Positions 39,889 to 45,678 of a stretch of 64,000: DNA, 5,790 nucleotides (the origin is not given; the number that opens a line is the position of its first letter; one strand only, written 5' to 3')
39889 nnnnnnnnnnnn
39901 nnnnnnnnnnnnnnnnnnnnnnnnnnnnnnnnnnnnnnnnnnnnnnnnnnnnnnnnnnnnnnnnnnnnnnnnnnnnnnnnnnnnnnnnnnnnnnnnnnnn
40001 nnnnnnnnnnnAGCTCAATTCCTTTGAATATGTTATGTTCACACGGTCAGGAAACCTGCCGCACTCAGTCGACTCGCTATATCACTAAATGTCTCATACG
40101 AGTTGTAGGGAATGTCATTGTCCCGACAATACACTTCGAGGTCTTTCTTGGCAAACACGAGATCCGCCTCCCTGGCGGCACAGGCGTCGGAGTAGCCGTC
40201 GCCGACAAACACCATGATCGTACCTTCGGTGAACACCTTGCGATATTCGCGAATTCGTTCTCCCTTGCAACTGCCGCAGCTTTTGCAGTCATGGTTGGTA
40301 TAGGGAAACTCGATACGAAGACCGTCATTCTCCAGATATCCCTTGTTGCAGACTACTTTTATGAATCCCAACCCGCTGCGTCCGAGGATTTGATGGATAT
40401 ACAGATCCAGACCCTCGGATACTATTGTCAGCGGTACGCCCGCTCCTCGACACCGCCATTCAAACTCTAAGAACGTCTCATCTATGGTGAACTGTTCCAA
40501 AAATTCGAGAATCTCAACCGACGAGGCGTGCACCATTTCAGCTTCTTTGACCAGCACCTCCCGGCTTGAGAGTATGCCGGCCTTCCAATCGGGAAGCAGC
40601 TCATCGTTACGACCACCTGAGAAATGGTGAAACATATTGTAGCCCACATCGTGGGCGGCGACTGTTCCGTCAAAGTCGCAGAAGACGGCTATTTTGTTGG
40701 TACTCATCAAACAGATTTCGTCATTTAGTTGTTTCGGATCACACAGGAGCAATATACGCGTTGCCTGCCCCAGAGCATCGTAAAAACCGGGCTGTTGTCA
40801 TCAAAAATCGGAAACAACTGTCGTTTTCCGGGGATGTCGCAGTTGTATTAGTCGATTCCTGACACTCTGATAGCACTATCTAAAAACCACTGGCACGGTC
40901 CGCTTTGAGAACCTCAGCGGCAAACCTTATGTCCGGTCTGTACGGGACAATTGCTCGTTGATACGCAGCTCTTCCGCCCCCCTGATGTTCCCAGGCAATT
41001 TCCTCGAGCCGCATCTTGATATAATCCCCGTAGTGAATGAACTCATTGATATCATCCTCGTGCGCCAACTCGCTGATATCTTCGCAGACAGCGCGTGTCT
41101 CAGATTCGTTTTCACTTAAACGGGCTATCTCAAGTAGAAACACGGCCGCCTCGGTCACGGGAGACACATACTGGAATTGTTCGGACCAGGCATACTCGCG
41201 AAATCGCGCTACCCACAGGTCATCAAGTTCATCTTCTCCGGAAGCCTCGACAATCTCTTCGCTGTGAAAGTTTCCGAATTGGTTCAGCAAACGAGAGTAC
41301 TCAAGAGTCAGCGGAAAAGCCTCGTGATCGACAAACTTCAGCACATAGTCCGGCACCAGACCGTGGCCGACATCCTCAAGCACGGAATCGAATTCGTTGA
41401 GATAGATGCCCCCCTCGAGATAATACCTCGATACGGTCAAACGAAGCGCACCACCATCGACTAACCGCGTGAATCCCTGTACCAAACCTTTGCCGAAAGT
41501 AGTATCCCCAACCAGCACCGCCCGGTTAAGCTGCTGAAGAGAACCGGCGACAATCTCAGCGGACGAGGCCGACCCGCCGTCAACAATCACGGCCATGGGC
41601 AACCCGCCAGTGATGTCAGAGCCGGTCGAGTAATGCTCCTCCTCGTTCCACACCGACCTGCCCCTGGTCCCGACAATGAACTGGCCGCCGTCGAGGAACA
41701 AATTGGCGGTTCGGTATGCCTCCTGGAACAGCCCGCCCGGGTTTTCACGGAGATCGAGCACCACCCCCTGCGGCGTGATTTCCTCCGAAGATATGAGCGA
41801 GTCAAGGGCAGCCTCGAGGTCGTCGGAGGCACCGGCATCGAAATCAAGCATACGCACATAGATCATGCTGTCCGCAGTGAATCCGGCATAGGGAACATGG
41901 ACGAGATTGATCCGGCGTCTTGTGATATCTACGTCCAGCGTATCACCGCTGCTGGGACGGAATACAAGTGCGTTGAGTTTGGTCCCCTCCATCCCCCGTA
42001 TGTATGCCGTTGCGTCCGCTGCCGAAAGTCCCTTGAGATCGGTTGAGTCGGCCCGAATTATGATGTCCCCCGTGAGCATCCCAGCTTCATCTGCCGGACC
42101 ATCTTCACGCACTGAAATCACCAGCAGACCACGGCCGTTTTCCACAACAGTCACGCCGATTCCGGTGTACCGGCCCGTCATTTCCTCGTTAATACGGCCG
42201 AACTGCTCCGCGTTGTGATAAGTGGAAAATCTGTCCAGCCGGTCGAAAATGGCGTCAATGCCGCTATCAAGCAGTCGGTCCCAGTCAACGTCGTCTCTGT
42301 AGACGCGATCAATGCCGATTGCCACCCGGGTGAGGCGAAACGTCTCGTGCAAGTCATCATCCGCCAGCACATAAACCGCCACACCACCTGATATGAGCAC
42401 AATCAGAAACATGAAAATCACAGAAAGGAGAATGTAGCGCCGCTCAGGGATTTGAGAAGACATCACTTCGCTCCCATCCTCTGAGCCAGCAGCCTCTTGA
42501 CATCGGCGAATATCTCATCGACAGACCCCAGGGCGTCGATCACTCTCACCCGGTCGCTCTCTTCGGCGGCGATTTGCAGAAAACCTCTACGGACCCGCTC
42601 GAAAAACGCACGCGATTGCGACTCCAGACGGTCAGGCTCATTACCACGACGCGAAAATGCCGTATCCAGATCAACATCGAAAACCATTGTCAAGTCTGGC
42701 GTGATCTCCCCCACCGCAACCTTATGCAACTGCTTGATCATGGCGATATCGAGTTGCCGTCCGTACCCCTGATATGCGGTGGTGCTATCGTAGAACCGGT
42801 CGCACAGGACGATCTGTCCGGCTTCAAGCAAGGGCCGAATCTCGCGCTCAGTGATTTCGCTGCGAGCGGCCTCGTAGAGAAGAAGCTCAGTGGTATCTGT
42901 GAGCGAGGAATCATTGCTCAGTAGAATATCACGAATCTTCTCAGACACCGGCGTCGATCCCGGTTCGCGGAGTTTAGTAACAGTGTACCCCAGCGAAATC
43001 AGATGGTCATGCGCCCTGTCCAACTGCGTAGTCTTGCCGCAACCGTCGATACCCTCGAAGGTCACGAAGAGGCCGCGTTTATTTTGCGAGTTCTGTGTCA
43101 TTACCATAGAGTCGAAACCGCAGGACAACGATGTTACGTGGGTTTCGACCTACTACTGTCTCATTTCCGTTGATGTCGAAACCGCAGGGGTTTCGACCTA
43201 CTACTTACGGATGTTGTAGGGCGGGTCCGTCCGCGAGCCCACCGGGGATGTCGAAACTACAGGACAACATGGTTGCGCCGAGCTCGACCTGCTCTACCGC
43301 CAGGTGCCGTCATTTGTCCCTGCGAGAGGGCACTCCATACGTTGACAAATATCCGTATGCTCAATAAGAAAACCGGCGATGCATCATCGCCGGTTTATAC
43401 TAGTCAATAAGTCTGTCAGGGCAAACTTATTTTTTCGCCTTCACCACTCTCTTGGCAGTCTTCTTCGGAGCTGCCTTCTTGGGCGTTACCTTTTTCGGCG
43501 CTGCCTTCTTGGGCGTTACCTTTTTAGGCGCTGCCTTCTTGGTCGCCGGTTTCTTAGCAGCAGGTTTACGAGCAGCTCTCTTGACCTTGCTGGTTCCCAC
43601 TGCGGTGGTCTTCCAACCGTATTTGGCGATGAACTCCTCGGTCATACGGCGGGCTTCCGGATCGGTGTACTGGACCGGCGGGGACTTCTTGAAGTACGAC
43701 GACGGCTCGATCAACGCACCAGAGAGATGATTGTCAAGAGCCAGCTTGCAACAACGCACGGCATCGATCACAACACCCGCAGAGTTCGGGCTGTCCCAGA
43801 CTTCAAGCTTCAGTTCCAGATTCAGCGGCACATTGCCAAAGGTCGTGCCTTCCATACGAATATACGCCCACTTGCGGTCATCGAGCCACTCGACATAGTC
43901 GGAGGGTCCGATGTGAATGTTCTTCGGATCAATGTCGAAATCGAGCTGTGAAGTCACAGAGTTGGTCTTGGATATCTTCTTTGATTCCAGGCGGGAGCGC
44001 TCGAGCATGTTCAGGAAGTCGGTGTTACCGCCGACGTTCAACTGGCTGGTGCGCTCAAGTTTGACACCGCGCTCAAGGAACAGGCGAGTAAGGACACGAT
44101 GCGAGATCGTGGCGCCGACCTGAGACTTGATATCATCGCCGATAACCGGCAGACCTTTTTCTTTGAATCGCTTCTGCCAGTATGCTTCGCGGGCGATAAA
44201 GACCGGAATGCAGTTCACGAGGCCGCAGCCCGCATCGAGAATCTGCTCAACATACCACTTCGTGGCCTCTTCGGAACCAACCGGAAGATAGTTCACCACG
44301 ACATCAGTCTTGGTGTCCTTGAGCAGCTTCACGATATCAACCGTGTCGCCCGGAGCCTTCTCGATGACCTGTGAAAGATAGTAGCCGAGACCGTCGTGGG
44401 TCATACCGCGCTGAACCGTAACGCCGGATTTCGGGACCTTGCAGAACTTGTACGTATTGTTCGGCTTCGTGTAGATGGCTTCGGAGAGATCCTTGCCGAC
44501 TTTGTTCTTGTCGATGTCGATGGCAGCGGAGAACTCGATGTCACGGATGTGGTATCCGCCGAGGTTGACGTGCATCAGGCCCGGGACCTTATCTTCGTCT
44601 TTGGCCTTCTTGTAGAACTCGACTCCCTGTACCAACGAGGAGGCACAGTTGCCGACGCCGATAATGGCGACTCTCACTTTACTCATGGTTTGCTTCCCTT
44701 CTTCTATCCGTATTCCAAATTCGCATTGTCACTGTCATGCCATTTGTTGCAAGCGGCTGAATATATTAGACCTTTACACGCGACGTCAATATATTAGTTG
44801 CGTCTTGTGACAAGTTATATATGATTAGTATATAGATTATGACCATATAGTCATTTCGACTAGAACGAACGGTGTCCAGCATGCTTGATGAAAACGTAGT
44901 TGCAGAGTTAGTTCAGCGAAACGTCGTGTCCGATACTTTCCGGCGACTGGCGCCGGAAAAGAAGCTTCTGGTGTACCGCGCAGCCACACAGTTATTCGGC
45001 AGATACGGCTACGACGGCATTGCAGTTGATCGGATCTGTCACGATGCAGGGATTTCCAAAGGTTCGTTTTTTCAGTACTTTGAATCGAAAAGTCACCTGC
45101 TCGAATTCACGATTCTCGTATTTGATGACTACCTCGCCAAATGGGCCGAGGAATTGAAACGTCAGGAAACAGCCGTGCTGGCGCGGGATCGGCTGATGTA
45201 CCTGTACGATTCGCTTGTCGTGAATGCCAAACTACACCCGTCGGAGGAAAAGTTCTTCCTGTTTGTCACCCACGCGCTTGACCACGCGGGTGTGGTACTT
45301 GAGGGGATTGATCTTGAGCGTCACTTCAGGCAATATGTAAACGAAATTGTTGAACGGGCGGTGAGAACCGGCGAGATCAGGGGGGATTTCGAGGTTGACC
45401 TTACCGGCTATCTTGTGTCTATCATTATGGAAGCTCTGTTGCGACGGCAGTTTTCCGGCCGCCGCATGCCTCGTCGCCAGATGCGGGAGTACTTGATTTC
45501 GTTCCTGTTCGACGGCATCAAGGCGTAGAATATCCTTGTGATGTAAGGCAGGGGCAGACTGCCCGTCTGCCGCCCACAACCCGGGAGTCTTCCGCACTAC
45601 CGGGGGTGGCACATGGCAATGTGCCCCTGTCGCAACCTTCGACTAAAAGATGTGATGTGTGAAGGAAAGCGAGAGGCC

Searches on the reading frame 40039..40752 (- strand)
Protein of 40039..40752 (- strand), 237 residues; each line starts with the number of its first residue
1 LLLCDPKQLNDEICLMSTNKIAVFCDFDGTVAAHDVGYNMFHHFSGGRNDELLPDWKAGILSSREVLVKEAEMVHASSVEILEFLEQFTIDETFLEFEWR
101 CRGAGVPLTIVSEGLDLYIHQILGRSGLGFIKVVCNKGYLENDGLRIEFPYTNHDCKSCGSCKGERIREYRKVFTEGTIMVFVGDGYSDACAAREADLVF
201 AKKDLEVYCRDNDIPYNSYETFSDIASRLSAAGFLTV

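Call 26: search_protein_families(library=pfam, proteins=[window:40039-40752:-], max_evalue=0.001)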
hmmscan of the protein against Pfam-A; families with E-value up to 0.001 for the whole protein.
window:40039-40752:- (237 aa): 2 families
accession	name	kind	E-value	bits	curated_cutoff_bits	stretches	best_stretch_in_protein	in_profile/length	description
PF12710.13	HAD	-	1.1e-13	52.5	27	1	23-194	1-189/189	haloacid dehalogenase-like hydrolase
PF06888.18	Put_Phosphatase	-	5.7e-12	46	27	1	23-207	3-202/234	Putative Phosphatase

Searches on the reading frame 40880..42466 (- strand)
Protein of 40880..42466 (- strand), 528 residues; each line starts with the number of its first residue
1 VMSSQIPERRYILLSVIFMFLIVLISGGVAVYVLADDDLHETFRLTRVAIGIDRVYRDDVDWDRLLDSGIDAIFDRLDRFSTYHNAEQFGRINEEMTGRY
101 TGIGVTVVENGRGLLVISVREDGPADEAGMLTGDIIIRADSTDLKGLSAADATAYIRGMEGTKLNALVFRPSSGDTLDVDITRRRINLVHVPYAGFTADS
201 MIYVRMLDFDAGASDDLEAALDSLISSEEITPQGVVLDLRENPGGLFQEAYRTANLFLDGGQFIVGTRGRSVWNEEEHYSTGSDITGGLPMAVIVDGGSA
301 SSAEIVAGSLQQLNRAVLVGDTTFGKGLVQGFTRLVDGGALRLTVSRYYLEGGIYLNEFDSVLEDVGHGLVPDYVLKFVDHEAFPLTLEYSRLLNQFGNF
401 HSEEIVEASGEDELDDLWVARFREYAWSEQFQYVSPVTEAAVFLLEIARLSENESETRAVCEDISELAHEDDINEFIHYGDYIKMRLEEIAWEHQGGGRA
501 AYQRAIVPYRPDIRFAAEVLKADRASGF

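Call 26: search_protein_families(library=pfam, proteins=[window:40880-42466:-], max_evalue=0.001)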
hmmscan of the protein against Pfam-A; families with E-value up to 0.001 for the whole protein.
window:40880-42466:- (528 aa): 4 families
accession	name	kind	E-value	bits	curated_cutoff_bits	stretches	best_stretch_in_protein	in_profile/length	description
PF03572.23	Peptidase_S41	-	1.2e-37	129.4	24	1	203-355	4-153/165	Peptidase family S41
PF13180.12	PDZ_2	-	4.9e-11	43.2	27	1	102-180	2-79/80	PDZ domain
PF17820.7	PDZ_6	-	2.2e-07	31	27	1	116-165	2-49/54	PDZ domain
PF00595.29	PDZ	-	2.6e-05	24.9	23.2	1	101-161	10-74/81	PDZ domain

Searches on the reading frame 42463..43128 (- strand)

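Call 26: search_protein_families(library=pfam, proteins=[window:42463-43128:-], max_evalue=0.001)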
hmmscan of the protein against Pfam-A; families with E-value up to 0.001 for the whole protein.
window:42463-43128:- (221 aa): 1 family
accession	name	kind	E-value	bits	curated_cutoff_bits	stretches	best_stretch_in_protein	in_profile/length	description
PF02223.23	Thymidylate_kin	-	4.2e-43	147.6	27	1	24-209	1-184/185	Thymidylate kinase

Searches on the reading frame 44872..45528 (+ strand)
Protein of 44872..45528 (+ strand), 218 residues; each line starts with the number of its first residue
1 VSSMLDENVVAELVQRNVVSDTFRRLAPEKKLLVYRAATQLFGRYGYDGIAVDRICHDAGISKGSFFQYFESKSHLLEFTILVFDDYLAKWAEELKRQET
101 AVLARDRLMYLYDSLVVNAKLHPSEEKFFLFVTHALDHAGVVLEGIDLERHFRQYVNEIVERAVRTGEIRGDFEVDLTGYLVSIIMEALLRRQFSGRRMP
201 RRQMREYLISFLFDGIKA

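Call 26: search_protein_families(library=pfam, proteins=[window:44872-45528:+], max_evalue=0.001)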
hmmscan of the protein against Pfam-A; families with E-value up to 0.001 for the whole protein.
window:44872-45528:+ (218 aa): 1 family
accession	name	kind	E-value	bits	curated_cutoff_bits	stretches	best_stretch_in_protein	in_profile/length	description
PF00440.29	TetR_N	-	3.5e-11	43.2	24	1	36-78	3-45/47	Bacterial regulatory proteins, tetR family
